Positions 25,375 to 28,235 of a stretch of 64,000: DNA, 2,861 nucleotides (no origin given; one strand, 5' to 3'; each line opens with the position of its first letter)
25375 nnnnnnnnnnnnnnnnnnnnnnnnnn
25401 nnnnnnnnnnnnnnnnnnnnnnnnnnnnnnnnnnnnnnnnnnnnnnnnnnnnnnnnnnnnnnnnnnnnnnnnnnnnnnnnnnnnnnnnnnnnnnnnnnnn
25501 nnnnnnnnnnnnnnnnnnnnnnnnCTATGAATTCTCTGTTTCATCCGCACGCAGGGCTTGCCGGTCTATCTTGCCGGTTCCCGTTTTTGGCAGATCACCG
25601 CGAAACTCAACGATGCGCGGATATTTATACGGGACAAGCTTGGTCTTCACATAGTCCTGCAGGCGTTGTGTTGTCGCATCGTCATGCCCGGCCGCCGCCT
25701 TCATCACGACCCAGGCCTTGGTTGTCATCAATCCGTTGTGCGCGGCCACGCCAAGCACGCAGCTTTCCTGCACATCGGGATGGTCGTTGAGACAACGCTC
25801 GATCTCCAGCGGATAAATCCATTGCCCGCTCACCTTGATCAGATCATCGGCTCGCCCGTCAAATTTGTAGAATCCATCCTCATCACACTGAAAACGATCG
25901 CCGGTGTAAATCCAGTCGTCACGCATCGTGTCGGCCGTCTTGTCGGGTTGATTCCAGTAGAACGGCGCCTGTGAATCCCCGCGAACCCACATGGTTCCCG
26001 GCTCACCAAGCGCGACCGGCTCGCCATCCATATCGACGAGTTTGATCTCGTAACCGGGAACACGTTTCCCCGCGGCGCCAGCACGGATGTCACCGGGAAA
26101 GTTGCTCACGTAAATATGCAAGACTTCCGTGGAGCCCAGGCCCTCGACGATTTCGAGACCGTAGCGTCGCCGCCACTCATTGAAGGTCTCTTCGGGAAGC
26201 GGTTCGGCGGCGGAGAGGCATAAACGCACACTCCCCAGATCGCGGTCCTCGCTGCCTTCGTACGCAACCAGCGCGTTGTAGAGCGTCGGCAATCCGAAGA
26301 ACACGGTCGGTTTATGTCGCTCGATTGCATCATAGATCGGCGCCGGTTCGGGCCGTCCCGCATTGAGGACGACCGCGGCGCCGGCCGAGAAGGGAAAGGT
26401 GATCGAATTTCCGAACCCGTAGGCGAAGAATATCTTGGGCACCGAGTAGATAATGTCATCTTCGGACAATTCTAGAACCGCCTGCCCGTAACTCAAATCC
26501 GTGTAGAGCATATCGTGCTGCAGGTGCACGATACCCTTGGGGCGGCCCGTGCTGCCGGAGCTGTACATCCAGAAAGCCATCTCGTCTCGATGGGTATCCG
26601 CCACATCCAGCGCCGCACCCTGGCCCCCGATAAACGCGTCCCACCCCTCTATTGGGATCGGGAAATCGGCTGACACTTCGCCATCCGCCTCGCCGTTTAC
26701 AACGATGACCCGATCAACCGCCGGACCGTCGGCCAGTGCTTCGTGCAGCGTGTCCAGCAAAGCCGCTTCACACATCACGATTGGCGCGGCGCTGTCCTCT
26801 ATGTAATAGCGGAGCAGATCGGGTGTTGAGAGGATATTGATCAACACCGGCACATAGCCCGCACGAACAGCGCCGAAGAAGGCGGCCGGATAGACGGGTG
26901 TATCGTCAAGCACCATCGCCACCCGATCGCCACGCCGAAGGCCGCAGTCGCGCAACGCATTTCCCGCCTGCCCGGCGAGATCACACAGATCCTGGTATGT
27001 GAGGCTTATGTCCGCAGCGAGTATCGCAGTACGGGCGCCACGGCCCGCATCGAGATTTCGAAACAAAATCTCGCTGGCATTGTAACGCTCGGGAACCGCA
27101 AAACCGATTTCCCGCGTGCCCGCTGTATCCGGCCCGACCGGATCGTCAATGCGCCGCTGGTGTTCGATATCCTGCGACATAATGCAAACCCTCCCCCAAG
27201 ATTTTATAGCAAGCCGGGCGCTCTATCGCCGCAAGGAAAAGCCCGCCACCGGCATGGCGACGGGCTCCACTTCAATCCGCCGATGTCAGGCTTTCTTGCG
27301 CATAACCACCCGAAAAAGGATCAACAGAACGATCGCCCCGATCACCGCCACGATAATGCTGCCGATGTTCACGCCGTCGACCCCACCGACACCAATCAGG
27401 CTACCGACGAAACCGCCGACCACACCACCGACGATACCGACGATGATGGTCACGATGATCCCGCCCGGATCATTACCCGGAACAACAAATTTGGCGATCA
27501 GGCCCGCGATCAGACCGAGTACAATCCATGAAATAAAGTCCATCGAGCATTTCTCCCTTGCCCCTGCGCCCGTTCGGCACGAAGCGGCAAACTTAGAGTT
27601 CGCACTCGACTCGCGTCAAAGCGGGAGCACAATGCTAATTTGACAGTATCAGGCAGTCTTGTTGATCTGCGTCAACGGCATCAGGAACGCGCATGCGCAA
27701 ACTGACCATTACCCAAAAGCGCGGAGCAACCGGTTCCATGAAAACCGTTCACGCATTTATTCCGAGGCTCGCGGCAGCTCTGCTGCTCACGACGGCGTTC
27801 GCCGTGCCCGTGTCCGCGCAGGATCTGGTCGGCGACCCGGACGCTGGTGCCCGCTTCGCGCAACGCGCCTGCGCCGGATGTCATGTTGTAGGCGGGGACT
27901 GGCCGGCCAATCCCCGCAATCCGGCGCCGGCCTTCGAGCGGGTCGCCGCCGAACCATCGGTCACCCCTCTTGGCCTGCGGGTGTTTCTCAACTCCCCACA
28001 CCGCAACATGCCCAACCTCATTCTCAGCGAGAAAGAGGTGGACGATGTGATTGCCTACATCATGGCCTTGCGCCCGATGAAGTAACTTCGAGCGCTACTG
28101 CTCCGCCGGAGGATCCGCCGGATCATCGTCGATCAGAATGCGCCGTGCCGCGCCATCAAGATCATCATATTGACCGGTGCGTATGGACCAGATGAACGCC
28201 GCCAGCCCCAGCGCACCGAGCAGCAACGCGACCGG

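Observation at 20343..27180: Unusual cluster coupling 3-hydroxyanthranilate dioxygenase to a class IV aminotransferase, RidA, two hydrolases, a cupin and a benzoate-type aryl-CoA ligase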

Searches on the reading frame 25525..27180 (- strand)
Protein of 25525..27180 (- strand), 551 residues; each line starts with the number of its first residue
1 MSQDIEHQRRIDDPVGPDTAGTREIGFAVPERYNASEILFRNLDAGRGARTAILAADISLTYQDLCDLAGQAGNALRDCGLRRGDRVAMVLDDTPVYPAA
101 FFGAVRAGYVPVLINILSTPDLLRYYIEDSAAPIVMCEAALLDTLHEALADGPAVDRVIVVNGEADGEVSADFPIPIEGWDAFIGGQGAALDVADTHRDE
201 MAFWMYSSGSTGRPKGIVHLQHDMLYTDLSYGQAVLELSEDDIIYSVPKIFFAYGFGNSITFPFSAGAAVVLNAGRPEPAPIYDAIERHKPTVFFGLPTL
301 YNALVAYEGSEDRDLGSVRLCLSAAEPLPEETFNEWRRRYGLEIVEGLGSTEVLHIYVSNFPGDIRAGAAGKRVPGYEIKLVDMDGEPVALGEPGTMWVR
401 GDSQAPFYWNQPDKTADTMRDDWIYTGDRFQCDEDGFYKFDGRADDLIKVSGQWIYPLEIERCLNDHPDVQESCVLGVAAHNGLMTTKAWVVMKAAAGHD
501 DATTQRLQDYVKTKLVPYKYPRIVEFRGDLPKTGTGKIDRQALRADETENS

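Call 4: search_protein_families(library=pfam, proteins=[window:25525-27180:-])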
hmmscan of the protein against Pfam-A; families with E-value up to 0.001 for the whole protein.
window:25525-27180:- (551 aa): 2 families
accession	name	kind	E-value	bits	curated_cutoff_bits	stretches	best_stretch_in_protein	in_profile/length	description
PF00501.34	AMP-binding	-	3.5e-76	256.9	29.9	1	46-409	7-384/384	AMP-binding enzyme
PF13193.12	AMP-binding_C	-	7.9e-15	56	24.5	1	459-537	1-76/76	AMP-binding enzyme C-terminal domain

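Call 5: search_protein_families(library=ncbifam, proteins=[window:25525-27180:-])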
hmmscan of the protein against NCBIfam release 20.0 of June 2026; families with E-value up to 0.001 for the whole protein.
window:25525-27180:- (551 aa): 108 families (the best 25 are shown)
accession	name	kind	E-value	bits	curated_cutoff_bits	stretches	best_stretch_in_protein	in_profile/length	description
TIGR02262.1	benz_CoA_lig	subfamily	3.1e-161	537.5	375.25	1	31-544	1-506/508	benzoate-CoA ligase family protein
NF053567.1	HBDA_AROS1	equivalog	1.2e-123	413.3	1000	1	34-544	14-516/523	3-hydroxybenzoate--CoA ligase HbdA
NF004837.0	PRK06187.1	subfamily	2.3e-100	336.3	476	1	46-549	20-524/531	long-chain-fatty-acid--CoA ligase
NF004114.0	PRK05605.1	equivalog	1.3e-79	268.1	766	2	185-546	207-568/575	long-chain-fatty-acid--CoA ligase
NF047394.1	AcylCoAsynMbcS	equivalog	1.3e-78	264.9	850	1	57-549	39-522/525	acyl-CoA synthetase MbcS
NF003313.0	PRK04319.1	equivalog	3.2e-74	250.2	729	1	57-547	72-561/574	acetate--CoA ligase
NF005702.0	PRK07514.1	subfamily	2e-73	247.5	558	1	39-546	9-499/506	malonyl-CoA synthase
NF006182.0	PRK08316.1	subfamily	1.6e-72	244.7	663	1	48-546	25-516/523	fatty acyl-CoA synthetase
NF004808.0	PRK06155.1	equivalog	1.5e-69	234.7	722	1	34-546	22-521/542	ATP-dependent acyl-CoA ligase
NF005307.0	PRK06839.1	equivalog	1.8e-69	234.7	748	1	49-544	17-490/496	o-succinylbenzoate--CoA ligase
NF006181.0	PRK08314.1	subfamily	1.4e-68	231.5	705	1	50-549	40-556/563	long-chain-fatty-acid--CoA ligase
NF004229.0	PRK05677.1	subfamily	3.5e-67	227.1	879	2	181-549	189-557/563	long-chain-fatty-acid--CoA ligase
NF006523.0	PRK08974.1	equivalog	4.9e-67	226.3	884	2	196-548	203-554/561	long-chain-fatty-acid--CoA ligase FadD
NF004716.0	PRK06060.1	equivalog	2.8e-65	220.8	1228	1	43-546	15-489/705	p-hydroxybenzoic acid--AMP ligase FadD22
TIGR03098.1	ligase_PEP_1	hypoth_equivalog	3.4e-65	220.5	592.35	1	49-545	15-516/517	acyl-CoA ligase (AMP-forming), exosortase A system-associated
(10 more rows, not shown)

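Call 11: search_solved_structures(query=window:25525-27180:-, max_evalue=1e-40)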
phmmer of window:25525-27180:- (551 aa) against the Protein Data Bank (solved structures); distinct sequences matched with E-value up to 1e-40: 30.
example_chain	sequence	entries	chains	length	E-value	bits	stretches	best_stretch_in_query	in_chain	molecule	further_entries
4eat_A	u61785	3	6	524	3.3e-117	395.5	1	29-544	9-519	Benzoate-coenzyme A ligase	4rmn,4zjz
4rm3_A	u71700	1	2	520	3.3e-117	395.5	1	30-544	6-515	Benzoate-coenzyme A ligase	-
4rlf_A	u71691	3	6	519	3.5e-117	395.4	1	30-544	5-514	Benzoate-coenzyme A ligase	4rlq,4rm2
2v7b_A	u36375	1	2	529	9.2e-117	394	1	28-544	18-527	BENZOATE-COENZYME A LIGASE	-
6m2o_A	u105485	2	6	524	4.8e-115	388.4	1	29-544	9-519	Benzoate-coenzyme A ligase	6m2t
6m2u_A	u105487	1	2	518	5.1e-115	388.3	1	30-544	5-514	Benzoate-coenzyme A ligase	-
4wv3_A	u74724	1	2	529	1.1e-111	377.3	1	29-545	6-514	Anthranilate-CoA ligase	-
5oe3_A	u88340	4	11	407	8.3e-61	209.3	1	81-445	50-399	Anthranilate--CoA ligase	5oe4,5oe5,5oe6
9g79_B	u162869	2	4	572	7.1e-56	193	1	56-547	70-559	Acetyl-coenzyme A synthetase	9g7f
5u2a_A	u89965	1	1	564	1.6e-55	191.8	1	58-549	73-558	AMP-dependent synthetase and ligase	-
8weu_A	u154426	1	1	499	7.2e-55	189.7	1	51-543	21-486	Fatty-acyl-CoA synthase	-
8wev_A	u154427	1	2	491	7.8e-55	189.6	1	51-542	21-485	Feruloyl-CoA Synthetase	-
4gxq_A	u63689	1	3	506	1.4e-54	188.8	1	54-545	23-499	Malonyl CoA synthetase, Benzoate-CoA ligase Chimeric protein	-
3etc_A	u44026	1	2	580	3.8e-53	184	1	60-545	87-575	AMP-binding protein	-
2wd9_A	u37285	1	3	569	1.1e-52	182.5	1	59-547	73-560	ACYL-COENZYME A SYNTHETASE ACSM2A, MITOCHONDRIAL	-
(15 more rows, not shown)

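Call 67: search_dna_similar(query=window:25525-27180:-, collection=plasmids, mode=protein, max_rows=15, max_evalue=1e-80)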
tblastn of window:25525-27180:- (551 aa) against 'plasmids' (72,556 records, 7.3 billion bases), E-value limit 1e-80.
Records with a match: 107; places in all: 110; records where one place covers at least 80% of the query: 102.
Best place of each record, by identity: <60% 107.
By first word of the organism name: Rhizobium 25; Pseudosulfitobacter 18; Mycetohabitans 9; Aminobacter 9; Thermus 7; Agrobacterium 6; Haladaptatus 5; Streptomyces 4; Phaeobacter 2; Halalkalicoccus 2; and 19 more.
By predicted mobility (MOB-suite, as given by PLSDB): non-mobilizable 79; conjugative 26; mobilizable 2.
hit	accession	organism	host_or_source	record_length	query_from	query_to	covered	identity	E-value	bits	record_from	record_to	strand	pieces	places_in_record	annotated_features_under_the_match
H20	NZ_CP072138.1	Agrobacterium sp. S7/73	Phyla canescens,cell culture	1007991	10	544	97%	57.0%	0e+0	600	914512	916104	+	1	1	record has no annotation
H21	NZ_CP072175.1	Rhizobium sp. AB2/73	Phyla canescens,cell culture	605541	10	544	97%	57.0%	0e+0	600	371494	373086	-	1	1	benzoate-CoA ligase family protein | FAD-dependent monooxygenase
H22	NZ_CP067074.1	Rhizobium sp. AB2/73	Phyla canescens,cell culture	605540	10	544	97%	57.0%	0e+0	600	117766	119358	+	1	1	benzoate-CoA ligase family protein | FAD-dependent monooxygenase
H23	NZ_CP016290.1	Rhizobium leguminosarum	Vavilovia formosa,cell culture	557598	9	543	97%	55.5%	0e+0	577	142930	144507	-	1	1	benzoate-CoA ligase family protein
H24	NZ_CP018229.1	Rhizobium leguminosarum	Vavilovia formosa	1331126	9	543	97%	55.5%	0e+0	577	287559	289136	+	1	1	record has no annotation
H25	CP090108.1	Rhizobium leguminosarum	Trifolium ambiguum,Cell culture,Plant ...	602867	9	543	97%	55.3%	0e+0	576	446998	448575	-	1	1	benzoate-CoA ligase family protein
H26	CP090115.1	Rhizobium leguminosarum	Trifolium ambiguum,Cell culture,Plant ...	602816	9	543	97%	55.3%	0e+0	576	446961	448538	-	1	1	benzoate-CoA ligase family protein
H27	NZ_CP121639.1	Rhizobium leguminosarum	Trifolium ambiguum,cell culture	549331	9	543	97%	55.3%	0e+0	576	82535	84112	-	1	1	benzoate-CoA ligase family protein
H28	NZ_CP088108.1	Rhizobium ruizarguesonis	cell culture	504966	9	543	97%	55.3%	2e-156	579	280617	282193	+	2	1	benzoate-CoA ligase family protein | AMP-binding protein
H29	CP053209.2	Rhizobium leguminosarum bv. trifolii TA1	Trifolium spumosum L. (Annual ...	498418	9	543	97%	55.3%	2e-156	579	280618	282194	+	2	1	none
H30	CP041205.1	Rhizobium sp. NIBRBAC000502774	Genome assembly,Coal mine soil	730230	11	544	97%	55.3%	0e+0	578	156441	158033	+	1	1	benzoate-CoA ligase family protein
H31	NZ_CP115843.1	Agrobacterium tumefaciens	willow,cell culture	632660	11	544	97%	55.3%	0e+0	578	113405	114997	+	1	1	benzoate-CoA ligase family protein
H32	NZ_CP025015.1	Rhizobium leguminosarum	Lotus corniculatus,Bacteria culture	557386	9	543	97%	55.1%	0e+0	573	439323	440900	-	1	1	benzoate-CoA ligase family protein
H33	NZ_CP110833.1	Agrobacterium sp. 13-2099-1-2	quaking aspen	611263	11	544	97%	55.1%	0e+0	577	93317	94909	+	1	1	benzoate-CoA ligase family protein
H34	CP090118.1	Rhizobium leguminosarum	Trifolium ambiguum,Cell culture,Plant ...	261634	9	543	96%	55.6%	1e-154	573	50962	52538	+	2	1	hypothetical protein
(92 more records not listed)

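Call 69: get_annotated_region(hit=H21, flank=9000)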
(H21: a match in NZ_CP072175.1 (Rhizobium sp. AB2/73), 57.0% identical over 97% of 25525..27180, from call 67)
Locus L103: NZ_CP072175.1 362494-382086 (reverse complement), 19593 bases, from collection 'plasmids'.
description: Rhizobium sp. AB2/73 plasmid pTiAB2_73, complete sequence
organism: Rhizobium sp. AB2/73 (NCBI taxid 2795216)
taxonomy: Bacteria; Pseudomonadota; Alphaproteobacteria; Hyphomicrobiales; Rhizobiaceae; Rhizobium; Rhizobium sp. AB2/73
host: -; source: Phyla canescens,cell culture; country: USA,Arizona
typing (MOB-suite, as given by PLSDB): conjugative; relaxase MOBP; mating-pair formation MPF_T
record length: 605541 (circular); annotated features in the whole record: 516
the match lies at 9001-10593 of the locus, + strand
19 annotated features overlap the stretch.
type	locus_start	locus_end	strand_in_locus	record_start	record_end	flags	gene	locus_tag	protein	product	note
CDS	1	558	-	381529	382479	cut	-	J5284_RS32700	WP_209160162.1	IS481 family transposase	-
CDS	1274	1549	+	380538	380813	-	-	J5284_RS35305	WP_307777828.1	transposase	-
CDS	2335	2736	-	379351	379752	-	-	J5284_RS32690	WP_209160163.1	hypothetical protein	-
CDS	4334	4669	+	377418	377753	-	-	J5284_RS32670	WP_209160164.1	hypothetical protein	-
CDS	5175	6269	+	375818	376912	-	-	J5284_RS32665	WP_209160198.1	cupin domain-containing protein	-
CDS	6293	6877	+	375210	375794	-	-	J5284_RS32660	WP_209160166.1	maleylpyruvate isomerase N-terminal domain-containing protein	-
CDS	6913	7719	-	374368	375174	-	-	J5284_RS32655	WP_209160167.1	IclR family transcriptional regulator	GO:0006355 - regulation of DNA-templated transcription [Evidence IEA]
CDS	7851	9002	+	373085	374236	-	-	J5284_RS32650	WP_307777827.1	FAD-dependent monooxygenase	-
CDS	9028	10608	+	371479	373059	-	-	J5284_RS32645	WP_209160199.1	benzoate-CoA ligase family protein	-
CDS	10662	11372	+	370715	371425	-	-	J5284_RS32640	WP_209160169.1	fumarylacetoacetate hydrolase family protein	-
CDS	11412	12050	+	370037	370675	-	maiA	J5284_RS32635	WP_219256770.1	maleylacetoacetate isomerase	GO:0006559 - L-phenylalanine catabolic process [Evidence IEA]; GO:0006572 - tyrosine catabolic process [Evidence IEA]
CDS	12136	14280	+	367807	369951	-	-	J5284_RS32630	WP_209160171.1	acetate--CoA ligase family protein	-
CDS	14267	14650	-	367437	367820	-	-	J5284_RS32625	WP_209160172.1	YciI family protein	-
CDS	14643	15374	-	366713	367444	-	-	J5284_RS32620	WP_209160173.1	FCD domain-containing protein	-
CDS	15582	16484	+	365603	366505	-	-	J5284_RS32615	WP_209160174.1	branched-chain amino acid ABC transporter permease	GO:0015803 - branched-chain amino acid transport [Evidence IEA]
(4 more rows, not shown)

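Call 70: get_annotated_region(hit=H23, flank=9000)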
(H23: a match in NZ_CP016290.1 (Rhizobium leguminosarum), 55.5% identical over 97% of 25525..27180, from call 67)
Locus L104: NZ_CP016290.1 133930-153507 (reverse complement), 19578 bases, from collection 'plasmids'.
description: Rhizobium leguminosarum strain Vaf10 plasmid unnamed3, complete sequence
organism: Rhizobium leguminosarum (NCBI taxid 384)
taxonomy: Bacteria; Pseudomonadota; Alphaproteobacteria; Hyphomicrobiales; Rhizobiaceae; Rhizobium; Rhizobium leguminosarum
host: -; source: Vavilovia formosa,cell culture; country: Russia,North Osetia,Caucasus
typing (MOB-suite, as given by PLSDB): conjugative; replicon rep_cluster_471; relaxase MOBQ; mating-pair formation MPF_T
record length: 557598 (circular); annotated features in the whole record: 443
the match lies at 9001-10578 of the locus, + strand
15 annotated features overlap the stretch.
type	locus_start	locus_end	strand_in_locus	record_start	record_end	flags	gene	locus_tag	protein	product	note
CDS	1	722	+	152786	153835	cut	-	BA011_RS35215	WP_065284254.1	aromatic ring-hydroxylating dioxygenase subunit alpha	-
CDS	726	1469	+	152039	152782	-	-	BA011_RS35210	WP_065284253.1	GntR family transcriptional regulator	-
CDS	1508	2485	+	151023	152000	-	-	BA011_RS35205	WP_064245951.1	PDR/VanB family oxidoreductase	-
CDS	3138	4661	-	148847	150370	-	-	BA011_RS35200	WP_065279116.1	ISNCY family transposase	-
CDS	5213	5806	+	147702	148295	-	-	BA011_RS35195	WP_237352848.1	TlpA disulfide reductase family protein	-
CDS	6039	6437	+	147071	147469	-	-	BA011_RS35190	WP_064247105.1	phosphopantetheine-binding protein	-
CDS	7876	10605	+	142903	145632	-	-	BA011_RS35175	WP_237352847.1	benzoate-CoA ligase family protein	-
CDS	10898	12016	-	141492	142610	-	-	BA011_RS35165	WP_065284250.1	ferritin-like protein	-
CDS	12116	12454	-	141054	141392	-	-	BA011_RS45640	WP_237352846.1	GMC oxidoreductase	-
CDS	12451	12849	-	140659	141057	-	-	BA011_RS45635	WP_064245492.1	FAD-dependent oxidoreductase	-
CDS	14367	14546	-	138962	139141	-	-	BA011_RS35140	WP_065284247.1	hypothetical protein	-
CDS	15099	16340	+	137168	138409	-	-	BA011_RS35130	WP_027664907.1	site-specific integrase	GO:0015074 - DNA integration [Evidence IEA]; GO:0006310 - DNA recombination [Evidence IEA]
CDS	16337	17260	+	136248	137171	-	-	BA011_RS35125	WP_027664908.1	tyrosine-type recombinase/integrase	GO:0015074 - DNA integration [Evidence IEA]; GO:0006310 - DNA recombination [Evidence IEA]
CDS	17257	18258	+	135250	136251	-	-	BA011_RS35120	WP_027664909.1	tyrosine-type recombinase/integrase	GO:0015074 - DNA integration [Evidence IEA]; GO:0006310 - DNA recombination [Evidence IEA]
CDS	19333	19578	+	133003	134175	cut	-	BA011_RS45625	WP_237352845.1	hypothetical protein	-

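Call 98: search_protein_families(library=ncbifam, proteins=[L103:7851-9002:+], max_evalue=1e-8)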
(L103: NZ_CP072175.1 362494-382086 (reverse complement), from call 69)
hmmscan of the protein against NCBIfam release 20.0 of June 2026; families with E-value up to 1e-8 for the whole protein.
L103:7851-9002:+ (383 aa): 10 families
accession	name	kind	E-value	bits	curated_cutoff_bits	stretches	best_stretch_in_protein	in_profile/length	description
NF006101.0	PRK08255.1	equivalog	1.8e-111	373.6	1078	1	1-366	6-383/768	bifunctional salicylyl-CoA 5-hydroxylase/oxidoreductase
NF053547.1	violacein_VioD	equivalog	1.2e-70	238.2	620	1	1-346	5-354/372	flavin-dependent violacein biosynthesis monooxygenase VioD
NF005313.0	PRK06847.1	subfamily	4.5e-17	62.1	372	1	2-320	11-349/375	hypothetical protein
NF005566.0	PRK07236.1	subfamily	8.2e-15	54.6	333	0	245-319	298-372/386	hypothetical protein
NF005243.0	PRK06753.1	equivalog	1.3e-12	47.3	365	0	1-142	6-159/374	hypothetical protein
NF004780.0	PRK06126.1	subfamily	2.5e-11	42.6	445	0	125-332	179-386/552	hypothetical protein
NF006021.0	PRK08163.1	equivalog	4.6e-11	42.4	459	0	229-316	261-351/398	3-hydroxybenzoate 6-monooxygenase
NF005720.0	PRK07538.1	subfamily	7.9e-11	41.5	400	0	247-315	294-361/418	hypothetical protein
NF033623.1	urate_HpxO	equivalog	1.6e-10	40.4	500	0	248-321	272-345/381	FAD-dependent urate hydroxylase HpxO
NF005761.0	PRK07588.1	equivalog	6.8e-09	35.1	454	0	243-317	270-344/392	FAD-binding domain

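Call 113: list_cluster_members(proteins=[window:25525-27180:-, window:24645-25511:-, window:23186-23974:-, window:22778-23161:-, window:20343-20870:-])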
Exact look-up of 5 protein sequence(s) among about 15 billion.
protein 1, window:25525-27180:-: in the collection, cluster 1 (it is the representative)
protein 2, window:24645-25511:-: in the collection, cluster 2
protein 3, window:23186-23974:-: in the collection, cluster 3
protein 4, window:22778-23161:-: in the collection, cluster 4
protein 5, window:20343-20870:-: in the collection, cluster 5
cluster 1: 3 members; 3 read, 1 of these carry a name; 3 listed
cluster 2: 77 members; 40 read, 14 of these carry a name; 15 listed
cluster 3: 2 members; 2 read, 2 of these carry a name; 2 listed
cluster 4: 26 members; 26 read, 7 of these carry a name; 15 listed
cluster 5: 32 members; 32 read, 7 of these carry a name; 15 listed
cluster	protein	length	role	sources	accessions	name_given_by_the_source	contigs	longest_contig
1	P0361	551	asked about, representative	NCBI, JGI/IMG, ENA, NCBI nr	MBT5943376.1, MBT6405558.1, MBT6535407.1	MAG: benzoate-CoA ligase family protein [Rhodospirillaceae bacterium] | benzoate-CoA ligase family protein | benzoate-CoA ligase family protein [Rhodospirillaceae bacterium]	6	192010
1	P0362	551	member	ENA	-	-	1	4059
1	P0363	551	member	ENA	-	-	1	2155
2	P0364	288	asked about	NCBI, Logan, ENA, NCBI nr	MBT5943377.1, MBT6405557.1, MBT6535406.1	MAG: alpha/beta fold hydrolase [Rhodospirillaceae bacterium] | alpha/beta fold hydrolase [Rhodospirillaceae bacterium]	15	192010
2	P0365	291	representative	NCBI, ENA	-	-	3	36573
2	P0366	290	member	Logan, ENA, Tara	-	strand:+ start:23527 stop:24399 length:873 start_codon:yes stop_codon:yes ...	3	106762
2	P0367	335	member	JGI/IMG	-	alpha/beta superfamily hydrolase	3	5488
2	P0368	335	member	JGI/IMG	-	hypothetical protein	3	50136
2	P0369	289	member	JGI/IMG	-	hypothetical protein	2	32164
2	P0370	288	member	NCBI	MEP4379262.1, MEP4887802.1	MAG: alpha/beta fold hydrolase [Alphaproteobacteria bacterium]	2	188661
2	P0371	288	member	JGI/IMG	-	dipeptidyl aminopeptidase/acylaminoacyl peptidase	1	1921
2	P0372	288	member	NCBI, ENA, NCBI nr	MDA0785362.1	MAG: alpha/beta fold hydrolase [Proteobacteria bacterium] | alpha/beta fold hydrolase [Pseudomonadota bacterium]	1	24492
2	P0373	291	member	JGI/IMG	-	dipeptidyl aminopeptidase/acylaminoacyl peptidase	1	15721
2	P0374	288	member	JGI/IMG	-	uncharacterized protein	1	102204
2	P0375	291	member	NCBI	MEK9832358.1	MAG: alpha/beta fold hydrolase [Rhodospirillaceae bacterium]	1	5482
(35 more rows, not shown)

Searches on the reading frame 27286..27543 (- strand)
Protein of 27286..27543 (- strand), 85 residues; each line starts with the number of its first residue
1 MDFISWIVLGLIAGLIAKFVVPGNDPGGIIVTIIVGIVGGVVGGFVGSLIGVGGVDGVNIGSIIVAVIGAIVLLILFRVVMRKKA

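Call 107: search_protein_families(library=pfam, proteins=[window:27286-27543:-], max_evalue=0.00001)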
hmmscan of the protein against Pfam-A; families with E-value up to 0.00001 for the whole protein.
window:27286-27543:- (85 aa): 1 family
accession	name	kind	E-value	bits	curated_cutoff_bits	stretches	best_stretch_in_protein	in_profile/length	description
PF04226.18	Transgly_assoc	-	1.3e-10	41.8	25.3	1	33-82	1-49/49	Transglycosylase associated protein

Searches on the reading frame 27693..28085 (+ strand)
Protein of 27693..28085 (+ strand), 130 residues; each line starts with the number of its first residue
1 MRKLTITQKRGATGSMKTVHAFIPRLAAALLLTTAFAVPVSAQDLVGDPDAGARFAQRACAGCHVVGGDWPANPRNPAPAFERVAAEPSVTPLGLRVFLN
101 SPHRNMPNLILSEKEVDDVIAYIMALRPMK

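Call 7: search_protein_families(library=pfam, proteins=[window:27693-28085:+])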
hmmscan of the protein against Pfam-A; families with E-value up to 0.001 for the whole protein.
window:27693-28085:+ (130 aa): 2 families
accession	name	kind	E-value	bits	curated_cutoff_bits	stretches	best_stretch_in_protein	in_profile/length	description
PF00034.26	Cytochrom_C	-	3.6e-07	31.9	21.3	1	51-126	3-89/90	Cytochrome c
PF13442.11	Cytochrome_CBB3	-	7.4e-06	26.6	27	1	48-123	2-68/68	Cytochrome C oxidase, cbb3-type, subunit III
